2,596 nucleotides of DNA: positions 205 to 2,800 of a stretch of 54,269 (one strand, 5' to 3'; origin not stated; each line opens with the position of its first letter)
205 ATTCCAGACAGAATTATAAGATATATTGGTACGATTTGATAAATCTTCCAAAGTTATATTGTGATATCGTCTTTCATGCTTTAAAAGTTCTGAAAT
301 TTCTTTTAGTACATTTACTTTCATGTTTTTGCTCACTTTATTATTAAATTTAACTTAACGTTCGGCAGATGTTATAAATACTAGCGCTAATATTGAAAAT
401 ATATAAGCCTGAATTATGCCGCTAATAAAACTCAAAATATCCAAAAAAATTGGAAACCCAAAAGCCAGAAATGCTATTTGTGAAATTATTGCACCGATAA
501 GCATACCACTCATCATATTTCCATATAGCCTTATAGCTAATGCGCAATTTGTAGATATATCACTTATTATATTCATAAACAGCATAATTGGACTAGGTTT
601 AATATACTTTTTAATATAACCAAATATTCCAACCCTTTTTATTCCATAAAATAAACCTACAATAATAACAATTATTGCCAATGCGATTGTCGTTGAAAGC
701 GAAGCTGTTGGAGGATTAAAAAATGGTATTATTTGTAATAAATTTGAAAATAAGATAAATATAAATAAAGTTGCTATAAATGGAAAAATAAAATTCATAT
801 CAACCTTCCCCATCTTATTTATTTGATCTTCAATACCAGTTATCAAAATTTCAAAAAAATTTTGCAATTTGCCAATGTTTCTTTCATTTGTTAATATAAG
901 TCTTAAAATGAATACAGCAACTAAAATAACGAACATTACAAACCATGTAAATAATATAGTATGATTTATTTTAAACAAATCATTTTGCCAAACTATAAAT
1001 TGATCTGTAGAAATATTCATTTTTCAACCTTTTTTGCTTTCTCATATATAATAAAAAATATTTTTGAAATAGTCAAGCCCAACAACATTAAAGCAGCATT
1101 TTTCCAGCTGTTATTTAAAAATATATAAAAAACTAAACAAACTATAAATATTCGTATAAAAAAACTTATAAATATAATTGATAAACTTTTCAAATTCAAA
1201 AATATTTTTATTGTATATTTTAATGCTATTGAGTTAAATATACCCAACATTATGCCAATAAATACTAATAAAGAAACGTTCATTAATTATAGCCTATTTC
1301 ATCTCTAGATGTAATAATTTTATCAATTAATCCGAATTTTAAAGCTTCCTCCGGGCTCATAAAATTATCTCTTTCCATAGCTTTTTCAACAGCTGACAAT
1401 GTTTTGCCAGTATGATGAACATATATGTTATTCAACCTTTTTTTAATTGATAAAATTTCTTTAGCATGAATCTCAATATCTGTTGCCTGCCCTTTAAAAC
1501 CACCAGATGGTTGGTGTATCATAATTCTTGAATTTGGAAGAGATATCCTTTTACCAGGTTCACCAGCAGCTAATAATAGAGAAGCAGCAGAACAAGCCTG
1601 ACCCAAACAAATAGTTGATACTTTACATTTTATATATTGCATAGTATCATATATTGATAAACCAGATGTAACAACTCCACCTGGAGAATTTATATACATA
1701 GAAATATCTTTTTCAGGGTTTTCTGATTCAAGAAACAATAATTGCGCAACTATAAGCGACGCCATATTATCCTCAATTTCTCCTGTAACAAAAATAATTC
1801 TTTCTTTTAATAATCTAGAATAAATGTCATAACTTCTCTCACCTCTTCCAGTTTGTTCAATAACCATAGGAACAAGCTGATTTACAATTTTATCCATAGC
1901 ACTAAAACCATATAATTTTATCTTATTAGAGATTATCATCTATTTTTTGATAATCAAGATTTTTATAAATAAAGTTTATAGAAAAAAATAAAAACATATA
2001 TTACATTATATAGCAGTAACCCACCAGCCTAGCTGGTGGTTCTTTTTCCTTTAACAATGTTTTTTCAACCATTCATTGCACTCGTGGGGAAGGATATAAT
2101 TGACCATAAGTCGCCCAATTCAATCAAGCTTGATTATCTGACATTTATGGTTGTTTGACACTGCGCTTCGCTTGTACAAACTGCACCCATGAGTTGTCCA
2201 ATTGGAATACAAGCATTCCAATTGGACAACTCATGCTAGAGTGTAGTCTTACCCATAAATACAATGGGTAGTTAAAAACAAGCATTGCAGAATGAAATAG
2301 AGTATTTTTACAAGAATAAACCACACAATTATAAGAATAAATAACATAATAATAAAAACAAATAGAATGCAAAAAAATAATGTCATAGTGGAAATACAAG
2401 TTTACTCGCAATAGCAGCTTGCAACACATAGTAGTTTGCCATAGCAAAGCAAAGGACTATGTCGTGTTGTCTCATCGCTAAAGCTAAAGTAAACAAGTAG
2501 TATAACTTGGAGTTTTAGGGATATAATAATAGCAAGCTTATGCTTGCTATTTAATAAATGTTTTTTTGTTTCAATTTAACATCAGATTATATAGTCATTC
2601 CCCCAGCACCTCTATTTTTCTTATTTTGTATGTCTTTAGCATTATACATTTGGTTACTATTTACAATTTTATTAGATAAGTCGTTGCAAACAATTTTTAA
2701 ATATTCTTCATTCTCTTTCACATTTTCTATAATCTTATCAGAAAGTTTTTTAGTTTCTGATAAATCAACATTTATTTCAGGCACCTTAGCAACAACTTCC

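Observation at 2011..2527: R1: first of three paralogous, GC-enriched, ORF-free mosaic loci built from shared sequence modules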

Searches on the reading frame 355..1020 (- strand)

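Call 11: search_protein_families(library=pfam, proteins=[window:355-1020:-])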
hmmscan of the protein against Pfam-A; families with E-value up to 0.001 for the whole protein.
window:355-1020:- (221 aa): 1 family
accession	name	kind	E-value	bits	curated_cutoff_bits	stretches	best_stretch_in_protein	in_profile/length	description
PF00119.25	ATP-synt_A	-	4.4e-39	135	33.9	1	23-216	2-216/217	ATP synthase A chain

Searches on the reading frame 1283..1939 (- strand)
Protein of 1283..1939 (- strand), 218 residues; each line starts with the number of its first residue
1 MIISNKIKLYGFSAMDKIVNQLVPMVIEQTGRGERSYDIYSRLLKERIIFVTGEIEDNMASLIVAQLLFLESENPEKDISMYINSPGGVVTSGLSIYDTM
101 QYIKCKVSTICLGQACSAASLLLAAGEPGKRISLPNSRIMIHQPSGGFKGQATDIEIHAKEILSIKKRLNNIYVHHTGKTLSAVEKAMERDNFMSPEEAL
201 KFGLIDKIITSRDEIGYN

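Call 11: search_protein_families(library=pfam, proteins=[window:1283-1939:-])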
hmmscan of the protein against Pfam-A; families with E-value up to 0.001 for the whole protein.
window:1283-1939:- (218 aa): 1 family
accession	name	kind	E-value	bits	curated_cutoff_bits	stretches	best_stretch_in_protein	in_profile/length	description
PF00574.28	CLP_protease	-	3.5e-87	291.4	20.2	1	32-211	2-181/182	Clp protease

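Call 37: find_encoding_contigs(protein=window:1283-1939:-, flank=4000, max_places=6)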
Protein window:1283-1939:- (218 aa): 6 contigs read that carry it; 3 places shown.
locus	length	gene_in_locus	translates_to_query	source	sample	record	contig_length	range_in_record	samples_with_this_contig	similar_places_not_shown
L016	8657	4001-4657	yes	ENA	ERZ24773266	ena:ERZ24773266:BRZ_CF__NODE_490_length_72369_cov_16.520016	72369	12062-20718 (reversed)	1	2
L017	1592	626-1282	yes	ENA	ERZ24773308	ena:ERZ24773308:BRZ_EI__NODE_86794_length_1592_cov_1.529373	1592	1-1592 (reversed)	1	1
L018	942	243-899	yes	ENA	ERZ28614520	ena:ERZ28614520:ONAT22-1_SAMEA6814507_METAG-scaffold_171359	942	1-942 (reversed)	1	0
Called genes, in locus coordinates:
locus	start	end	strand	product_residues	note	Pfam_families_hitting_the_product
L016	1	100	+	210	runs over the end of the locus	-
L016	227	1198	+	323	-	PF00364:Biotin_lipoyl (faint), PF25917:BSH_RND, PF25973:BSH_CzcB, PF25994:HH_AprE (faint), PF26002:Beta-barrel_AprE (faint), PF25990:Beta-barrel_YknX (weak)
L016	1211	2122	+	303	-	PF00574:CLP_protease (faint), PF01343:Peptidase_S49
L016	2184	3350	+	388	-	-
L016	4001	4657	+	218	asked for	PF00574:CLP_protease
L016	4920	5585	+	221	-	PF00119:ATP-synt_A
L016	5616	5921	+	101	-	PF12844:HTH_19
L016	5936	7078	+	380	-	PF01474:DAHP_synth_2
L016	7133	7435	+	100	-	-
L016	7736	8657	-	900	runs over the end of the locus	PF00575:S1 (faint), PF10150:RNase_E_G, PF20833:RNase_E_G_Thio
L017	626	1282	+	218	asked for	PF00574:CLP_protease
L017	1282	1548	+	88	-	PF12966:AtpR (weak)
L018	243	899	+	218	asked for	PF00574:CLP_protease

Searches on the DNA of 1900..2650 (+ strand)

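Call 9: search_rna_families(source=window, start=1900, end=2650, threshold=evalue, max_evalue=10, show_alignments=2)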
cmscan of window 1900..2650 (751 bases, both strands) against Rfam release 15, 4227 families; matches with E-value up to 10: 14.
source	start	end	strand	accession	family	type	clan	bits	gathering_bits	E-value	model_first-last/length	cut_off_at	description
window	2191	2234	+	RF04130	MIR7996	Gene; miRNA;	-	25.9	119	0.027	1-190/190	no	MIR7996 microRNA precursor family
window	2181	2278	+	RF01448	S_pombe_snR93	Gene; snRNA; snoRNA; HACA-box;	-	25.2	45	0.11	1-143/143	no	small nucleolar RNA snR93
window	1978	2060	+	RF01764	azaaromatic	Cis-reg; riboswitch;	-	24.5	45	0.069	1-101/101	no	azaaromatic riboswitch aptamer (yjdF RNA)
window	2175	2252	+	RF00768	MIR405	Gene; miRNA;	-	24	102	0.12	1-83/83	no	MIR405 microRNA precursor family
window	2190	2232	+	RF04095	MIR9746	Gene; miRNA;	-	23.7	79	0.046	1-110/110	no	MIR9746 microRNA precursor family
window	2177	2250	+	RF03372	mir-5918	Gene; miRNA;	-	23.4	69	0.082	1-85/85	no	mir-5918 microRNA precursor family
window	1960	2041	-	RF01405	STnc490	Gene; sRNA;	-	20.6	56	0.11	1-124/124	no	STnc490 Hfq binding RNA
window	2464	2559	+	RF02705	B_rapa_snoR775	Gene; snRNA; snoRNA; HACA-box;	-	20.2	64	3.1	1-127/127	no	Brassica rapa small nucleolar RNA 775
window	2187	2236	-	RF03286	MIR6146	Gene; miRNA;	-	19.5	59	0.31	1-75/75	no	MIR6146 microRNA precursor family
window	2187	2236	-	RF04112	MIR5512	Gene; miRNA;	-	18.2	139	1.9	1-132/132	no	MIR5512 microRNA precursor family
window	2187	2236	-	RF00251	mir-219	Gene; miRNA;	-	17.6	54.5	0.57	1-79/79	no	mir-219 microRNA precursor family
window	2172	2264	+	RF04112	MIR5512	Gene; miRNA;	-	17.4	139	2.9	1-132/132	no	MIR5512 microRNA precursor family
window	1921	2113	+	RF01407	STnc560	Gene; sRNA;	-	17.2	55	0.39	1-214/214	no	STnc560 Hfq binding RNA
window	2190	2233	+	RF03779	mir-1805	Gene; miRNA;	-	14.6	64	6.9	12-74/84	no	mir-1805 microRNA precursor family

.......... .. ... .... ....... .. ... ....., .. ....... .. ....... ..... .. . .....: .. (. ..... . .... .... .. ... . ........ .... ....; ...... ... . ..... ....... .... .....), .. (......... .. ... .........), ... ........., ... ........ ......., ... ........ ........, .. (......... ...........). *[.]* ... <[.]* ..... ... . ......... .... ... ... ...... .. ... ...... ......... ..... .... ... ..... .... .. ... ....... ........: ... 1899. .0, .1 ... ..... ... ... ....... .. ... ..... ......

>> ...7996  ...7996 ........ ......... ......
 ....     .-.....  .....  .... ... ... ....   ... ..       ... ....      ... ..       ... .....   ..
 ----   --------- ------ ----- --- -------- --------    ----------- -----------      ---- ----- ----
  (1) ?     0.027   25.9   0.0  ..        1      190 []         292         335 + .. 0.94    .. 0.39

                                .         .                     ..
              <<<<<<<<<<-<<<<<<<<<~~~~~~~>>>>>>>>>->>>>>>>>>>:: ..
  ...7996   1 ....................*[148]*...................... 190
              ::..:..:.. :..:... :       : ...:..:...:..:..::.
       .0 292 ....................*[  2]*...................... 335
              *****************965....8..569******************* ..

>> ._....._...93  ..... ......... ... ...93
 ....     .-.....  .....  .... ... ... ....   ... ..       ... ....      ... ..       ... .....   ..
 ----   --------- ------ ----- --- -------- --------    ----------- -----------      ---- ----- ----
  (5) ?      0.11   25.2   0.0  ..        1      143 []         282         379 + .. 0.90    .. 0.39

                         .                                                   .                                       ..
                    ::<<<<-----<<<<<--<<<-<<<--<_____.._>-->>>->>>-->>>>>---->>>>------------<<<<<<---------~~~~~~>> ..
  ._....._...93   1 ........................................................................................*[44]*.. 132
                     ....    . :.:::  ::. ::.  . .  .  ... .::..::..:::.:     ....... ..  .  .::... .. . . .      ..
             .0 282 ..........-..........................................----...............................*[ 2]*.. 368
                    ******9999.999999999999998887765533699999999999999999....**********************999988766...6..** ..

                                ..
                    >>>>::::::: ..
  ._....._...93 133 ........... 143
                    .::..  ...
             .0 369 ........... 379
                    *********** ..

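Call 12: search_dna_similar(query=window:1950-2600:+, collection=phages, mode=distant)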
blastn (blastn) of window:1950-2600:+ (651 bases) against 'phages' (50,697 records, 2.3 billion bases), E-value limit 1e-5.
No match.

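Call 13: search_dna_similar(query=window:1950-2600:+, collection=plasmids, mode=distant)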
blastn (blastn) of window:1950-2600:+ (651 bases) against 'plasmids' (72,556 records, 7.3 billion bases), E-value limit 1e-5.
No match.

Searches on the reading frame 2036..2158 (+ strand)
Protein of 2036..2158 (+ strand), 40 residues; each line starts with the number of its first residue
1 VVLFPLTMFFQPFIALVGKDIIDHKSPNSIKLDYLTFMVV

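Call 62: search_protein_families(library=pfam, proteins=[window:2036-2158:+], max_evalue=1)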
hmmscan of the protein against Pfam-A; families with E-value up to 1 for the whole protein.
window:2036-2158:+ (40 aa): 0 families
